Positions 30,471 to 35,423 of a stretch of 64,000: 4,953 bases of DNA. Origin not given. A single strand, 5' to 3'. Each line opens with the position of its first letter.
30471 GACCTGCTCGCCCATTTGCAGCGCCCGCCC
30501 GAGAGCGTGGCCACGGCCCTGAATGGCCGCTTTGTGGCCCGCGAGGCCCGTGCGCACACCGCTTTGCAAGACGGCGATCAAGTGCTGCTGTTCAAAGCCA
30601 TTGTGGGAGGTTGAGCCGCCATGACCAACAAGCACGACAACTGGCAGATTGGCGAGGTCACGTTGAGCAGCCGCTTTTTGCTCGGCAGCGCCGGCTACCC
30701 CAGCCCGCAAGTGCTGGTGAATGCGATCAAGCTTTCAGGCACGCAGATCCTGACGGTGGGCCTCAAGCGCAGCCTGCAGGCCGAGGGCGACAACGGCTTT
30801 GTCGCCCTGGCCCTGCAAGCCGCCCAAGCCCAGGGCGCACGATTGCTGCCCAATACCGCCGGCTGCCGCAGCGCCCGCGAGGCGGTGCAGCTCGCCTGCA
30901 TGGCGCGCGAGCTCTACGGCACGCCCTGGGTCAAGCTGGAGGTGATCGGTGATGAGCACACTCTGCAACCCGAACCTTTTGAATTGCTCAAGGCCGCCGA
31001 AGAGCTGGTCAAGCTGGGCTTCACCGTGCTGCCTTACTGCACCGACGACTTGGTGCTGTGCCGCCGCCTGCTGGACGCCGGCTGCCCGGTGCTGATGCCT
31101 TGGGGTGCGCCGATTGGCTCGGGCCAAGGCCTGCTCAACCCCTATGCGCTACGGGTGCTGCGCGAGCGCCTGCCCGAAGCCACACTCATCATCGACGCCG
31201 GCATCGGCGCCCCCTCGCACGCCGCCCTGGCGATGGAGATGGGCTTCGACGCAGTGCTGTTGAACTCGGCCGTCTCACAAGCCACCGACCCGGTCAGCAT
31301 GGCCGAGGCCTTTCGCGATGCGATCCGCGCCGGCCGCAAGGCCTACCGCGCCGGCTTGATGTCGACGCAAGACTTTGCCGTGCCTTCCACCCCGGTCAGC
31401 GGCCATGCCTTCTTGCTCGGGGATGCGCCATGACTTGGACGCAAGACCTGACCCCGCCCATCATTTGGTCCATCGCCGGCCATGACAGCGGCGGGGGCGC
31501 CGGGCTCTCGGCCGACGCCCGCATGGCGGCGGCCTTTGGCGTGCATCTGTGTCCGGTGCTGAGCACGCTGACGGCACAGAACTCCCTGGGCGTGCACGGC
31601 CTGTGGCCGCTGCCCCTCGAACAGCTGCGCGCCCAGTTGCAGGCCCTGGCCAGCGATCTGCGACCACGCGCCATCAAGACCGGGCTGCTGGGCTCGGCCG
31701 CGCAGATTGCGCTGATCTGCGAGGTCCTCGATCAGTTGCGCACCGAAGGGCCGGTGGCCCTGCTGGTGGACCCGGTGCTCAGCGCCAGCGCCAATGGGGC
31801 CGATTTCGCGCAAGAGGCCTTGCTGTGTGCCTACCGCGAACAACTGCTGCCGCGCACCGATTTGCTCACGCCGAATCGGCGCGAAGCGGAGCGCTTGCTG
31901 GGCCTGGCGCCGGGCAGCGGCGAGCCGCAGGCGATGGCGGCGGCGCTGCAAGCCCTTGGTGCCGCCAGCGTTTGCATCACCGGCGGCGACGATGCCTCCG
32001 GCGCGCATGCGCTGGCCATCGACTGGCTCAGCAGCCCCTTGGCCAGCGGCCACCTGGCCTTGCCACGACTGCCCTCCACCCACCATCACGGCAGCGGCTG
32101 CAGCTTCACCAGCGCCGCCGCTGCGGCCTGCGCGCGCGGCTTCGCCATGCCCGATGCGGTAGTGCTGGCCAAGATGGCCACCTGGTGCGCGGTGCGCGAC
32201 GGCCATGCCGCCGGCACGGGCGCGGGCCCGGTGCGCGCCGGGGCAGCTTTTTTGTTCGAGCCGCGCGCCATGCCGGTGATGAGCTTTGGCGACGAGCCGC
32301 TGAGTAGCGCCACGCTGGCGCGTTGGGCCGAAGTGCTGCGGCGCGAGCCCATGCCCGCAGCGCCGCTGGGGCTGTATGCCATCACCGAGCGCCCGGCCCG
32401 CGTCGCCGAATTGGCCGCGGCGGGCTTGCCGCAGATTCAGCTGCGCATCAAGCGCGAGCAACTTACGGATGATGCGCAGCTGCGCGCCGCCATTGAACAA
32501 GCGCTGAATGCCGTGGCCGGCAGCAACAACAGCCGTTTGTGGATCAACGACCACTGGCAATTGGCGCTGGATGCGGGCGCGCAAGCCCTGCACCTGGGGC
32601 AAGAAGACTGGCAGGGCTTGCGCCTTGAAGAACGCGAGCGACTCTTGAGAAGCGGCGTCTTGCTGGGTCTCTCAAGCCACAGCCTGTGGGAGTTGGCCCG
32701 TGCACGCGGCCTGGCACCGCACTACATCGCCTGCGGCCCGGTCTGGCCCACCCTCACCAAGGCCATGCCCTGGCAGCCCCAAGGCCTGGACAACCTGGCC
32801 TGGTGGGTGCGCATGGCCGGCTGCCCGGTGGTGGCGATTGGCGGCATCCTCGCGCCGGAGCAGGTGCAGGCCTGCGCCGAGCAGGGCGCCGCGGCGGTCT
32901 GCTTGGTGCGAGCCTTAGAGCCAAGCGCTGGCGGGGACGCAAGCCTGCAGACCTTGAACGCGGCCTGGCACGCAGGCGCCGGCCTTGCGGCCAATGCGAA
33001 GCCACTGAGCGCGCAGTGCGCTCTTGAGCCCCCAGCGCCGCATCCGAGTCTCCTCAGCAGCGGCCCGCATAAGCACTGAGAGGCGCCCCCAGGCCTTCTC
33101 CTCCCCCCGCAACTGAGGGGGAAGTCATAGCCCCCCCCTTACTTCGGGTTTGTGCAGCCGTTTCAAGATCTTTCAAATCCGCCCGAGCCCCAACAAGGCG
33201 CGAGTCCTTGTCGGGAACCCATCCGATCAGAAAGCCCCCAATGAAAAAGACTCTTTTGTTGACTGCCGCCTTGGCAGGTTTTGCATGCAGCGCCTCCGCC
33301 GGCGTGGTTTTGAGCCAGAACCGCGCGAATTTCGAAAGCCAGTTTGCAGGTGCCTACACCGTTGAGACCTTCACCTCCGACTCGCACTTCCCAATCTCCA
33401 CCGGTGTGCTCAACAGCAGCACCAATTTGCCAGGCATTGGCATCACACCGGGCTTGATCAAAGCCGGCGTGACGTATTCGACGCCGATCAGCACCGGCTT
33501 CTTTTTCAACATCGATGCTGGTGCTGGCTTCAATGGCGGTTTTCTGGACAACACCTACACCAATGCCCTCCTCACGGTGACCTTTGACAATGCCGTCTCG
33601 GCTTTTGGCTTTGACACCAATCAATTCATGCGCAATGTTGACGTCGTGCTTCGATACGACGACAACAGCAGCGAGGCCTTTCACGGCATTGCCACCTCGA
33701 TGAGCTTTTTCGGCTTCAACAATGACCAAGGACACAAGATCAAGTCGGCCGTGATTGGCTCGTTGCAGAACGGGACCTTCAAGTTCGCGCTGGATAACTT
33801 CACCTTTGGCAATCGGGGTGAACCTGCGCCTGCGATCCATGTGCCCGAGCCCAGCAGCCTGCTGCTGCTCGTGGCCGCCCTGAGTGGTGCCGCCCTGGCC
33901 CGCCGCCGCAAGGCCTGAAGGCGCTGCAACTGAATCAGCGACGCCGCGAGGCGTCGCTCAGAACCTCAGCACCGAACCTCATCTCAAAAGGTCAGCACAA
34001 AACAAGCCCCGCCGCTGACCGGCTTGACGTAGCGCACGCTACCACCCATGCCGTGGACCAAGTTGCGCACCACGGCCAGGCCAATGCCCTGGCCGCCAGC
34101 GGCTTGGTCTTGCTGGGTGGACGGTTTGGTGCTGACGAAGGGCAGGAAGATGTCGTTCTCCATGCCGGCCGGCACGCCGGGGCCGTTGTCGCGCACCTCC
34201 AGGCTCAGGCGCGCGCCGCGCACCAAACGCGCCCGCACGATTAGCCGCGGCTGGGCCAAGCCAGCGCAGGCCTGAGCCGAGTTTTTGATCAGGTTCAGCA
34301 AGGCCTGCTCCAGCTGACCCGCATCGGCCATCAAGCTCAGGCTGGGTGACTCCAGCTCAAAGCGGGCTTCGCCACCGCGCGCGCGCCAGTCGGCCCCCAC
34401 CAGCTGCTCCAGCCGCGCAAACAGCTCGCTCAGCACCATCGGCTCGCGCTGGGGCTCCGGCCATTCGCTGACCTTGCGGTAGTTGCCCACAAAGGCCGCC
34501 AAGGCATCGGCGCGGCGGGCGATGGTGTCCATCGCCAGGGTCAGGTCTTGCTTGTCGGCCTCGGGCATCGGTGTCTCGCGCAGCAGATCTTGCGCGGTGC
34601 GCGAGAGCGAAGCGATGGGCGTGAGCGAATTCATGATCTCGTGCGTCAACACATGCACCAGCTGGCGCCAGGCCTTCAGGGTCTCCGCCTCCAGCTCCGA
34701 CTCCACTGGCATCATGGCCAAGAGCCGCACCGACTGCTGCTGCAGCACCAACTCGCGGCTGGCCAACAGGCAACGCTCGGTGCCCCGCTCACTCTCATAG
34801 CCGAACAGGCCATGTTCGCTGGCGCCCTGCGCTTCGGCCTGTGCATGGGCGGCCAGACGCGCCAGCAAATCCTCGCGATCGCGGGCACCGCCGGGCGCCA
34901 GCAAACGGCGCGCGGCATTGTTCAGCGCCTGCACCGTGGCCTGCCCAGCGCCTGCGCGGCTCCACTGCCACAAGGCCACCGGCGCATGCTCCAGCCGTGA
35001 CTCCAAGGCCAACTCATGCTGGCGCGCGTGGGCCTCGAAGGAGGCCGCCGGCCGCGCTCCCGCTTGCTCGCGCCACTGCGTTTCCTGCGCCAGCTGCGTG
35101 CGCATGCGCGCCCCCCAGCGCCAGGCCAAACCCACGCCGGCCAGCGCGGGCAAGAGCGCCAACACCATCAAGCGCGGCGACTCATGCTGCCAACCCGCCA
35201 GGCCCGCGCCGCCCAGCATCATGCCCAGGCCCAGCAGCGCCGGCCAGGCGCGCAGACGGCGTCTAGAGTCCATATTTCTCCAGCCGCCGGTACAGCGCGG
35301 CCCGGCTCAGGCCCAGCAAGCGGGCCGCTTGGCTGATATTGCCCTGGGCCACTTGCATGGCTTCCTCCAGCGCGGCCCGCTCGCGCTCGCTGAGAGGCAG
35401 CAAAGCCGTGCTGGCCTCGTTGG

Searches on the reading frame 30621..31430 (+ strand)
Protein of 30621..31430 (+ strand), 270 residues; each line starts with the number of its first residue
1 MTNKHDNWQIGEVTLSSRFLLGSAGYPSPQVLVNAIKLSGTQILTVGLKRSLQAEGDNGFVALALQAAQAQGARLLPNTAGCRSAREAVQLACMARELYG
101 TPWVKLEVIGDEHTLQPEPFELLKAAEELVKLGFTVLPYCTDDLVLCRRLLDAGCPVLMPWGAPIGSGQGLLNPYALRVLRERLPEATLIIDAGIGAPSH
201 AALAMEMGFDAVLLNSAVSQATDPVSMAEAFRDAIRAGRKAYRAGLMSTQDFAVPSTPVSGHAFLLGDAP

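Call 7: search_protein_families(library=pfam, proteins=[window:30621-31430:+], max_evalue=0.001)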
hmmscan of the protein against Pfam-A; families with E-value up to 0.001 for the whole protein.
window:30621-31430:+ (270 aa): 1 family
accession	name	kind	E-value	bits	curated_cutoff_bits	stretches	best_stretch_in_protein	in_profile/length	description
PF05690.20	ThiG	-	7.2e-96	320.7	23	1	10-258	2-247/247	Thiazole biosynthesis protein ThiG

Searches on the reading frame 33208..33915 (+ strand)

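Call 7: search_protein_families(library=pfam, proteins=[window:33208-33915:+], max_evalue=0.001)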
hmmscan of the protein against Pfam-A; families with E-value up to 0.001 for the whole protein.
window:33208-33915:+ (236 aa): 1 family
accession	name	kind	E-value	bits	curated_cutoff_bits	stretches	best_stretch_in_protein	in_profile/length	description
PF07589.16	PEP-CTERM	-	1.3e-05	25.5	20.7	1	212-235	2-24/24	PEP-CTERM motif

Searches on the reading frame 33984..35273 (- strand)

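Call 7: search_protein_families(library=pfam, proteins=[window:33984-35273:-], max_evalue=0.001)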
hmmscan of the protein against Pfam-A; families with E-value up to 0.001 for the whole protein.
window:33984-35273:- (429 aa): 1 family
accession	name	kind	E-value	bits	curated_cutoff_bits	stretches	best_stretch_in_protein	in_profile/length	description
PF02518.31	HATPase_c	-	1.1e-18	68.1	26.4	1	317-429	2-107/111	Histidine kinase-, DNA gyrase B-, and HSP90-like ATPase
